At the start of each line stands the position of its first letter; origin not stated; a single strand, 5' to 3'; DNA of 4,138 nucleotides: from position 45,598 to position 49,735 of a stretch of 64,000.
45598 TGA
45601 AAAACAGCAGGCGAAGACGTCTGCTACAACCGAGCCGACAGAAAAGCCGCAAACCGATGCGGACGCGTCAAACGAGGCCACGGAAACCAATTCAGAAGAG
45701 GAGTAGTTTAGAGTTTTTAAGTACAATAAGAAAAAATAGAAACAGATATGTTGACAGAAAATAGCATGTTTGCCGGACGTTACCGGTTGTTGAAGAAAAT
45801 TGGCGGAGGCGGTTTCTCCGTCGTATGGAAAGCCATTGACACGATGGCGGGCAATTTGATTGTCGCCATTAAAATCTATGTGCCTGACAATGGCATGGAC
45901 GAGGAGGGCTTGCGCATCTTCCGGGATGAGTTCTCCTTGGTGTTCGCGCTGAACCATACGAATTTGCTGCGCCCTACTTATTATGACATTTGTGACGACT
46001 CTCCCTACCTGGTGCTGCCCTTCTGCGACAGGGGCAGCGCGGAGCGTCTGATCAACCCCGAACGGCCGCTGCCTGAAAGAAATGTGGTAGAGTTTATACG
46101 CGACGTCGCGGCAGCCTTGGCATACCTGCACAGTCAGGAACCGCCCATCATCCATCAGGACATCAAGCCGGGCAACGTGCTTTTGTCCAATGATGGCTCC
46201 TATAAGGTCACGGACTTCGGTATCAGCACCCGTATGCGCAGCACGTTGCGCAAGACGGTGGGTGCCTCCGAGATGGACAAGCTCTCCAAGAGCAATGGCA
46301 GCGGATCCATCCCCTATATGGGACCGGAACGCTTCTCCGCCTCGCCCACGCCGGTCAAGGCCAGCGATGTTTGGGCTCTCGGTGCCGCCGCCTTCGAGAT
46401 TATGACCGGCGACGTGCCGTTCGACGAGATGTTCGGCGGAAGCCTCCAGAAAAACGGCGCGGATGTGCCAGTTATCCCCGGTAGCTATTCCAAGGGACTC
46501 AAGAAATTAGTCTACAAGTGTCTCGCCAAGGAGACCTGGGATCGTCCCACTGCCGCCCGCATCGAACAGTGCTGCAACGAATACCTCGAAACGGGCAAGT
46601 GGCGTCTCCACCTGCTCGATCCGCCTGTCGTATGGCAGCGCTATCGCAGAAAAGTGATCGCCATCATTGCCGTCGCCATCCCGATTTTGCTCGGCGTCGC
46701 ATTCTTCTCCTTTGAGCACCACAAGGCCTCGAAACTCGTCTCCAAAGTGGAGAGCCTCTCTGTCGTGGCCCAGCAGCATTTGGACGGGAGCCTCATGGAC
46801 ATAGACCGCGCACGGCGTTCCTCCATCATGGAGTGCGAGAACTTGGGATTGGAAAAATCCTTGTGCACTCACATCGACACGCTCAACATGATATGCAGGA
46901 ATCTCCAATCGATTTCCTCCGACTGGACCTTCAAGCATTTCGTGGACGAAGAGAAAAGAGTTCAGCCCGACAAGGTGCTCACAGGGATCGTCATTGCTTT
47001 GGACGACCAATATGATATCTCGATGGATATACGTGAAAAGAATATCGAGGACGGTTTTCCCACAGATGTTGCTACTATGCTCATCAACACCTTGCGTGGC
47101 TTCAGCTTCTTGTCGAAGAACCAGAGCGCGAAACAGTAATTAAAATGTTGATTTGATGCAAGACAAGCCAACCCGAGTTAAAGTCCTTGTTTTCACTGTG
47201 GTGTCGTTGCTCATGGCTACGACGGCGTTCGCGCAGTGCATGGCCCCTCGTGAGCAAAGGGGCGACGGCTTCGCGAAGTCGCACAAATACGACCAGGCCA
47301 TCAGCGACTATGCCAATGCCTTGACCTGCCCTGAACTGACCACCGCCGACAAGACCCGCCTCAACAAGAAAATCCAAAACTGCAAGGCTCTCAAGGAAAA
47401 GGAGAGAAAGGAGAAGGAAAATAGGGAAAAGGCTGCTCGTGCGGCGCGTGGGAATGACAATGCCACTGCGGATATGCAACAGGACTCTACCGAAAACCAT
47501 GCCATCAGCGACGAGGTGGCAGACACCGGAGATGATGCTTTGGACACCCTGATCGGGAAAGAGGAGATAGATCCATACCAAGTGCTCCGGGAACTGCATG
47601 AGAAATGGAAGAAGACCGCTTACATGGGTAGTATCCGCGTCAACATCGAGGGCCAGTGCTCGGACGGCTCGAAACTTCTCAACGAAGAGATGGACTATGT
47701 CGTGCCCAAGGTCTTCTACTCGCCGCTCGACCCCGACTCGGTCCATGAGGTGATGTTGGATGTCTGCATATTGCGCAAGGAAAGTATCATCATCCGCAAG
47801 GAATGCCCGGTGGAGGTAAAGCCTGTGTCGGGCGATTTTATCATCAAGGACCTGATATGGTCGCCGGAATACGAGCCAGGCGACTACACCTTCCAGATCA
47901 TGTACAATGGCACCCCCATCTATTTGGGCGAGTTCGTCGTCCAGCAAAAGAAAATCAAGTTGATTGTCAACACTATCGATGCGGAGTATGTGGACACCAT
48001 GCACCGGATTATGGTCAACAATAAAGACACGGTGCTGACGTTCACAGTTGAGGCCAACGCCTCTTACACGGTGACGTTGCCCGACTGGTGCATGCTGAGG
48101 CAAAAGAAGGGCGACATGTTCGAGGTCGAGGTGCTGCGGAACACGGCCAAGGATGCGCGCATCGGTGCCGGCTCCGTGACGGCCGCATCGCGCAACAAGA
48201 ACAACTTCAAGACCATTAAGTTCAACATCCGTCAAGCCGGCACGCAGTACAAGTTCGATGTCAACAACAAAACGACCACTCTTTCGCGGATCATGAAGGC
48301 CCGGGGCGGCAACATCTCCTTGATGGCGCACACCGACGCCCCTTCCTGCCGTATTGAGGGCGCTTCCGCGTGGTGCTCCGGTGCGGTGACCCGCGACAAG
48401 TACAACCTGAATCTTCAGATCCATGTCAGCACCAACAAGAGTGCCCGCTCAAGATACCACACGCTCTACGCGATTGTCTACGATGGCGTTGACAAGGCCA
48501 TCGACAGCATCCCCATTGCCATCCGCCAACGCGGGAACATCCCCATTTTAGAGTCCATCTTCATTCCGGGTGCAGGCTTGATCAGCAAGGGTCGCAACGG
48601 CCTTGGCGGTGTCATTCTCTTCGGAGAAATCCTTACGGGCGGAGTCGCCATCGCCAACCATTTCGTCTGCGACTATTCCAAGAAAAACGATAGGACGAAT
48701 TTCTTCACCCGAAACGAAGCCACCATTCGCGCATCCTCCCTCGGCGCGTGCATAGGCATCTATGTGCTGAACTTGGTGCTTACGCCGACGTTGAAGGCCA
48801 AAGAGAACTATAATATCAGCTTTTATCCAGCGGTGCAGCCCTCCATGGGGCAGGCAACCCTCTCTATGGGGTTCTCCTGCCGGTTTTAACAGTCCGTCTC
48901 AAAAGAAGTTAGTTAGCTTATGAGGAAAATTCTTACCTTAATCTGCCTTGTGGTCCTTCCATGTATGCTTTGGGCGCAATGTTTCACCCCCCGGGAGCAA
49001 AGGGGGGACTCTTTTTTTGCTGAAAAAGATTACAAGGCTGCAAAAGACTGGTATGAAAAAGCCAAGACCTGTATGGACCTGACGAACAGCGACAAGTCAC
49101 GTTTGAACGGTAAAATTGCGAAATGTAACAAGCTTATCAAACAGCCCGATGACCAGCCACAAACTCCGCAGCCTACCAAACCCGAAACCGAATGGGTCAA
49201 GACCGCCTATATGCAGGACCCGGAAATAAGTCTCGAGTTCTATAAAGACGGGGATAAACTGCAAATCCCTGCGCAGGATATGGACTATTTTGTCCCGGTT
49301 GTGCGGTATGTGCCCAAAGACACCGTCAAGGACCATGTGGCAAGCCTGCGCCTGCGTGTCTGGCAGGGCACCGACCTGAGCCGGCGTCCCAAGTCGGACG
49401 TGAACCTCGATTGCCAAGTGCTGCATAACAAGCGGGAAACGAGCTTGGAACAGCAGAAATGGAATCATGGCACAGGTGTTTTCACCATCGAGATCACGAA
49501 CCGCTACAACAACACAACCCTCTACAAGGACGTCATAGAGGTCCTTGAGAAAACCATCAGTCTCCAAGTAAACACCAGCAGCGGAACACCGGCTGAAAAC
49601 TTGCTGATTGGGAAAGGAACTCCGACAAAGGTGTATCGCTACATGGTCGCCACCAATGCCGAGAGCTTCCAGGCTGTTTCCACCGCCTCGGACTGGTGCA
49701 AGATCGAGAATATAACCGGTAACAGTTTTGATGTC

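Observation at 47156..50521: Tandem paralogs with a conserved AQC-PREQRGD N-terminus, BACON-like modules and an unusual C-terminal anchor ending in Phe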

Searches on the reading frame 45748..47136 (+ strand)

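Call 4: search_protein_families(library=pfam, proteins=[window:45748-47136:+], max_evalue=0.1)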
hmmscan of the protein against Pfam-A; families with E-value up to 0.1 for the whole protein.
window:45748-47136:+ (463 aa): 5 families
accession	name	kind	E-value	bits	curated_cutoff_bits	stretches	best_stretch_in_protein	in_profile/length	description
PF00069.31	Pkinase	-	3.4e-42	145.1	31.7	1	12-272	1-257/263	Protein kinase domain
PF07714.23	PK_Tyr_Ser-Thr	-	3.3e-32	112.3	23.1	1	14-274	3-256/258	Protein tyrosine and serine/threonine kinase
PF03109.22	ABC1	-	0.0016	18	22.9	1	133-170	187-224/244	ABC1 atypical kinase-like domain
PF14531.12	Kinase-like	-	0.0017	18.1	25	1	125-228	159-254/289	Kinase-like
PF01636.29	APH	-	0.013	15.7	23.2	1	117-150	155-185/239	Phosphotransferase enzyme family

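Call 60: search_protein_families(library=padloc, proteins=[window:45748-47136:+], max_evalue=0.001)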
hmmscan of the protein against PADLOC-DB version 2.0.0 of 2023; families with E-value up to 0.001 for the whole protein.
window:45748-47136:+ (463 aa): 34 families (the best 25 are shown)
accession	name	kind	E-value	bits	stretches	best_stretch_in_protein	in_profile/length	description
PDLC04138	mad6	-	3.8e-61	205.8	1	4-281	45-315/659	mads_6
PDLC04047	PD-T4-6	-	7.7e-44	148.1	1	1-266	1-258/327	-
PDLC04042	PD-T4-6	-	2.1e-42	143.8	1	4-271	3-263/292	-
PDLC04053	PD-T4-6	-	1.9e-39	134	1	7-283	6-275/311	-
PDLC04057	PD-T4-6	-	2.1e-37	127.2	1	7-266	5-256/443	-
PDLC04060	PD-T4-6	-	6.3e-37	125.6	1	6-227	4-211/486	-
PDLC04048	PD-T4-6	-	3e-36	123.5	1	6-227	6-214/354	-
PDLC04043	PD-T4-6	-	6.1e-36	122.4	1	8-226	13-218/452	-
PDLC04061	PD-T4-6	-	6.7e-35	119.5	1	7-271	13-275/510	-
PDLC04054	PD-T4-6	-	7.8e-35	118.9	1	4-271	5-264/347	-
PDLC04039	PD-T4-6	-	5.4e-30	102.8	1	6-266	11-261/458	-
PDLC04050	PD-T4-6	-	5.3e-28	96.1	1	6-270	59-316/480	-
PDLC04052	PD-T4-6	-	1.6e-26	91.6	1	3-226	2-217/496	-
PDLC04041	PD-T4-6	-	1.8e-26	91.4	1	6-265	24-278/443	-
PDLC03920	MkoA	-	2.1e-26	90.5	1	5-281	4-279/1112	-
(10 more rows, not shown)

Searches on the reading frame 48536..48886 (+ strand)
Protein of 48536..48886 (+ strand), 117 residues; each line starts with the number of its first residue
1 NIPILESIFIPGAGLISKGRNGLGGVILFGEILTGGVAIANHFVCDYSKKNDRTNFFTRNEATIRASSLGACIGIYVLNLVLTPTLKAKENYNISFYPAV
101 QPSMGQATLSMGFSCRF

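Call 14: search_protein_families(library=pfam, proteins=[window:48536-48886:+], max_evalue=10)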
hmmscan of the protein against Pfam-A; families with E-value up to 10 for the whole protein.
seq(117 aa): 1 family
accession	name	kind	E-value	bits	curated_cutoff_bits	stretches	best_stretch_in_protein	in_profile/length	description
PF19654.4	DUF6157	-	0.098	13.1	27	1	44-73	65-94/136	Family of unknown function (DUF6157)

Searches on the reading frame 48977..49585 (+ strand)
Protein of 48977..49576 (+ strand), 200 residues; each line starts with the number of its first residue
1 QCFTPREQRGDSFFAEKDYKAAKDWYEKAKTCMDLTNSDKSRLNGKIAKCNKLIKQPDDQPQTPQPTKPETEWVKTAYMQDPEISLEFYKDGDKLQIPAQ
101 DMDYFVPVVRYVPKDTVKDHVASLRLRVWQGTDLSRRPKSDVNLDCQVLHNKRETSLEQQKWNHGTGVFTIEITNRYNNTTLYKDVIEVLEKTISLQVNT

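Call 14: search_protein_families(library=pfam, proteins=[window:48977-49576:+], max_evalue=10)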
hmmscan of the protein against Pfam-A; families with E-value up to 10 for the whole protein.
seq(200 aa): 5 families
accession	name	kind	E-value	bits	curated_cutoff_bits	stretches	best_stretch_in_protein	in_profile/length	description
PF00515.34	TPR_1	-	0.036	14.3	27.8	1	9-29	7-27/34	Tetratricopeptide repeat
PF07719.23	TPR_2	-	0.052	14.1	27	1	8-29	6-27/34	Tetratricopeptide repeat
PF02183.23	HALZ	-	0.054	14.1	28.1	1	16-49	4-37/43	Homeobox associated leucine zipper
PF13181.12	TPR_8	-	0.1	13.3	25.7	1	8-29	6-27/34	Tetratricopeptide repeat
PF08238.18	Sel1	-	0.24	12.5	30.7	1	10-29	14-31/36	Sel1 repeat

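Call 55: predict_structure(alignment_id=A4)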
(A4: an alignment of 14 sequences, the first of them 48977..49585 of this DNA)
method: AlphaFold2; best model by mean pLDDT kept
length: 203 residues; sequences in the alignment: 14
mean_pLDDT: 84.1   pTM: 0.56
mean pLDDT of the five models: 84.1, 83.8, 83.1, 79.5, 76.3
residues with pLDDT >= 90: 99; 70-90: 72; 50-70: 14; < 50: 18
segments of 3 or more residues with pLDDT < 50: 59-75
pLDDT, mean of each block of 10 residues (from residue 1): 86 89 93 88 94 71 42 58 91 84 93 84 94 94 90 91 94 90 93 70 59
secondary structure, 60 per line:
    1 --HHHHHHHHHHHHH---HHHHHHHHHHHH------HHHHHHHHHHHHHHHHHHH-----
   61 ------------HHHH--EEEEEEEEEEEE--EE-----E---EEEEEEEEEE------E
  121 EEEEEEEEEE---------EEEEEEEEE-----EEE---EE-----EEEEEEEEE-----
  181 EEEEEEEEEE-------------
elements in order: H3-15 H19-30 H37-55 H73-76 E79-90 E104-113 E120-130 E140-148 E154-156 E167-175 E181-190

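Call 58: fold_search(model_id=the predicted structure, library=pdb)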
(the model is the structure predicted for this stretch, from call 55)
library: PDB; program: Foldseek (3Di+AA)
matches with E <= 10: 1516; with E <= 0.001: 1
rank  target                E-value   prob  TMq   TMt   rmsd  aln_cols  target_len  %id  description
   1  9ard_A                1.1e-04  1.00  0.32  0.44   6.1       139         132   10  Structure of Pycsar EcPycC cyclase immunoglobulin-like AGS-C domain (released 2024-06-19)
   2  3ac0_A                1.4e-03  1.00  0.33  0.10   5.5       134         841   12  Crystal structure of Beta-glucosidase from Kluyveromyces marxianus in complex with glucose (released 2010-08-11)
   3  7k2t_C                1.8e-03  1.00  0.32  0.20   7.8       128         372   14  Mg2+/ATP-bound structure of the full-length WzmWzt O antigen ABC transporter in lipid nanodiscs (released 2021-01-13)
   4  8dne_C                2.0e-03  1.00  0.34  0.21   7.1       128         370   12  CryoEM structure of the A.aeolicus WzmWzt transporter bound to ATP (released 2022-09-21)
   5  3n6y_B                2.2e-03  1.00  0.32  0.46   6.3       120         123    8  Crystal structure of an immunoglobulin-like protein (PA1606) from PSEUDOMONAS AERUGINOSA at 1.50 A resolution (released 2010-07-21)
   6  3abz_B                2.6e-03  0.99  0.31  0.10   5.9       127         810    9  Crystal structure of Se-Met labeled Beta-glucosidase from Kluyveromyces marxianus (released 2010-08-11)
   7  8rjc_5                2.7e-03  0.99  0.32  0.35   6.2       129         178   16  Structure of the rabbit 80S ribosome stalled on a 2-TMD rhodopsin intermediate in complex with Sec61-TRAP, open confor (released 2024-01-24)
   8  8k2n_A                2.9e-03  0.95  0.27  0.12  16.3       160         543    9  Crystal structure of Group 4 Monosaccharide-releasing beta-N-acetylgalactosaminidase NgaLy from Lacticaseibacillus yic (released 2024-04-24)
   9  3ac0_B                3.1e-03  0.99  0.30  0.09   6.2       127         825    8  Crystal structure of Beta-glucosidase from Kluyveromyces marxianus in complex with glucose (released 2010-08-11)
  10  3abz_D                3.5e-03  0.99  0.33  0.10   5.6       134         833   11  Crystal structure of Se-Met labeled Beta-glucosidase from Kluyveromyces marxianus (released 2010-08-11)
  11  3abz_C                3.9e-03  0.99  0.30  0.09   6.1       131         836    8  Crystal structure of Se-Met labeled Beta-glucosidase from Kluyveromyces marxianus (released 2010-08-11)
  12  5axh_A                4.4e-03  1.00  0.31  0.12   4.0        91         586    5  Crystal structure of thermophilic dextranase from Thermoanaerobacter pseudethanolicus, D312G mutant in complex with is (released 2015-11-11)
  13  7bdj_B                4.4e-03  0.97  0.31  0.05  11.3       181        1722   14  Human Brr2 Helicase Region in complex with C-tail deleted Jab1 and mant-ATPgammaS (released 2021-06-09)
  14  9n9j_5                4.7e-03  0.97  0.31  0.40  17.1       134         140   16  Structure of a GRP94 folding intermediate engaged with a CCDC134- and FKBP11-bound secretory translocon (released 2025-11-19)
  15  3ac0_D                5.3e-03  0.99  0.32  0.10   5.7       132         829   10  Crystal structure of Beta-glucosidase from Kluyveromyces marxianus in complex with glucose (released 2010-08-11)
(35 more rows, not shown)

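Call 68: search_solved_structures(query=A4, max_evalue=1)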
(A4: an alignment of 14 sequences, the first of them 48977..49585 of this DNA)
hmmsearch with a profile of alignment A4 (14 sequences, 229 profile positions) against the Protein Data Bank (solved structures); distinct sequences matched with E-value up to 1: 44.
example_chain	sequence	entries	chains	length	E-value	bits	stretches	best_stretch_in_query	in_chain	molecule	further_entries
9qhb_A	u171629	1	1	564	1.3e-13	54.3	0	30-52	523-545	Engineered tetratricopeptide repeat protein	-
8bu0_A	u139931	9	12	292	3.9e-11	46.1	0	30-51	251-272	Consensus tetratricopeptide repeat protein | Crystal structure of an 8-repeat consensus TPR superhelix with Zinc. | Monomer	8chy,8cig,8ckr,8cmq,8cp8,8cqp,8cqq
9qhc_A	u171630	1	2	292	4.3e-09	39.4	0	30-51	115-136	Engineered tetratricopeptide repeat protein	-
8ch0_A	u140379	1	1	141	1.5e-06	31.2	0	30-51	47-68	Consensus tetratricopeptide repeat protein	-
2fo7_A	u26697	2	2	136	1.6e-06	31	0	30-51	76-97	SYNTHETIC CONSENSUS TPR PROTEIN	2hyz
3kd7_A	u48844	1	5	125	1.3e-05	28.1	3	28-61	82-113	CTPR390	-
9gzg_A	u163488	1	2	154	1.7e-05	27.7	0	28-52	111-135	Engineered CTPR protein with glutamic acids for conductivity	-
7obi_A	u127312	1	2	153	1.8e-05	27.6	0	30-52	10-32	CTPR-rv4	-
1na0_A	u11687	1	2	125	2e-05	27.5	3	30-61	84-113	designed protein CTPR3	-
2wqh_A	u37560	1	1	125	3.4e-05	26.7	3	30-53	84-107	CTPR3Y3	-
1na3_A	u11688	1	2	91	0.0006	22.6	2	30-62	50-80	designed protein CTPR2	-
6vfh_A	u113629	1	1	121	0.0007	22.4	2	30-51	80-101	T33_dn10A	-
2avp_A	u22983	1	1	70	0.00091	22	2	30-51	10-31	synthetic consensus TPR protein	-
6vfj_B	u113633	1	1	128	0.0012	21.6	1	30-66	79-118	I53_dn5B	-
6v8e_A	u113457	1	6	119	0.0013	21.6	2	30-61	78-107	Designed protein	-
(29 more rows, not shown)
